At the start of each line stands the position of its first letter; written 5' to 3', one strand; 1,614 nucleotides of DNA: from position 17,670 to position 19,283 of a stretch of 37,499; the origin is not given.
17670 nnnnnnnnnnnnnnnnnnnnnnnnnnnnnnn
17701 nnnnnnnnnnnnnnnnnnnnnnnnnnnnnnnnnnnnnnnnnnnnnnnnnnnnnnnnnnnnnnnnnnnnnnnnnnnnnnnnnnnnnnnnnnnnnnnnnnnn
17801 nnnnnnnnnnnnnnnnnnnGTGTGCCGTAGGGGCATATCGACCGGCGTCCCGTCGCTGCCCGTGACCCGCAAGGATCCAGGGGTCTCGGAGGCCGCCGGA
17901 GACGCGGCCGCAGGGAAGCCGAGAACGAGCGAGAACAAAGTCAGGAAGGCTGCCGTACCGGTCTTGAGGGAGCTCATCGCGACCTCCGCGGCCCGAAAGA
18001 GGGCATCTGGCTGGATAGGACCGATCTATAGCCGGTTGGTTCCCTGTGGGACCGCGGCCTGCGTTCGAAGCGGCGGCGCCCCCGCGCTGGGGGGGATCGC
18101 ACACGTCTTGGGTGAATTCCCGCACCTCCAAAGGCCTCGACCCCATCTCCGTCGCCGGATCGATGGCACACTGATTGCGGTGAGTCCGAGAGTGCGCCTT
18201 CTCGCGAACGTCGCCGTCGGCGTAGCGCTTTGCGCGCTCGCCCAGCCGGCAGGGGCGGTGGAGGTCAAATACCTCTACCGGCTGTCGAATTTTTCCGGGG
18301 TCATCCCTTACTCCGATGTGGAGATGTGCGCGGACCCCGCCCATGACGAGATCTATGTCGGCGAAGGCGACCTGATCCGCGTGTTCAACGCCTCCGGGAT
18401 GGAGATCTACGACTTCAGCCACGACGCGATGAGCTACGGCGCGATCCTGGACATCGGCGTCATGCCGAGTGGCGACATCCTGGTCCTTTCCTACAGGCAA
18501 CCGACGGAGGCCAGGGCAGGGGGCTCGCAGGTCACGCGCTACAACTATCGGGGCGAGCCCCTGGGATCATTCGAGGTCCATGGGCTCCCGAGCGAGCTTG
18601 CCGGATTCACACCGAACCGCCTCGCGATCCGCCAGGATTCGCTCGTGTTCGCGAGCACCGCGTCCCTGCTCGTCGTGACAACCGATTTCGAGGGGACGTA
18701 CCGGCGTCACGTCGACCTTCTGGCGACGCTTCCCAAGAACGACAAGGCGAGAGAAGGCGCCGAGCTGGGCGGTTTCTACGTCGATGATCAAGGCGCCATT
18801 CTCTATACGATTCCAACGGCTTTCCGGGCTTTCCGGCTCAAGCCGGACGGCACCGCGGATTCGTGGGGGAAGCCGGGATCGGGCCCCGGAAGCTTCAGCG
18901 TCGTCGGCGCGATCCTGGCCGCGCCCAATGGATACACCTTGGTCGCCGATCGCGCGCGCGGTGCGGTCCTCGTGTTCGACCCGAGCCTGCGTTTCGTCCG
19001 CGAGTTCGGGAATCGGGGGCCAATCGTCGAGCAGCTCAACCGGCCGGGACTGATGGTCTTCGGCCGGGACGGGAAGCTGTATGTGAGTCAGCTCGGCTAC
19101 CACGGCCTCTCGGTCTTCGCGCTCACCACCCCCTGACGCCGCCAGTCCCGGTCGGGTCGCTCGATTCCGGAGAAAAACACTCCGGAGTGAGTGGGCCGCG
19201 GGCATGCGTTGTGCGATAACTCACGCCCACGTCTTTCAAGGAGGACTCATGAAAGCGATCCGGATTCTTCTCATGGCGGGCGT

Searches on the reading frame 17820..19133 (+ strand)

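Call 4: search_protein_families(library=pfam, proteins=[window:17820-19133:+], max_evalue=0.01)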
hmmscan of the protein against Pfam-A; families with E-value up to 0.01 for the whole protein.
window:17820-19133:+ (438 aa): 1 family
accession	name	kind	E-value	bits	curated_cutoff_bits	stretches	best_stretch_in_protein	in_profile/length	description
PF18975.6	DUF5711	-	0.0077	15.9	26.3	0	184-243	117-175/344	Family of unknown function (DUF5711)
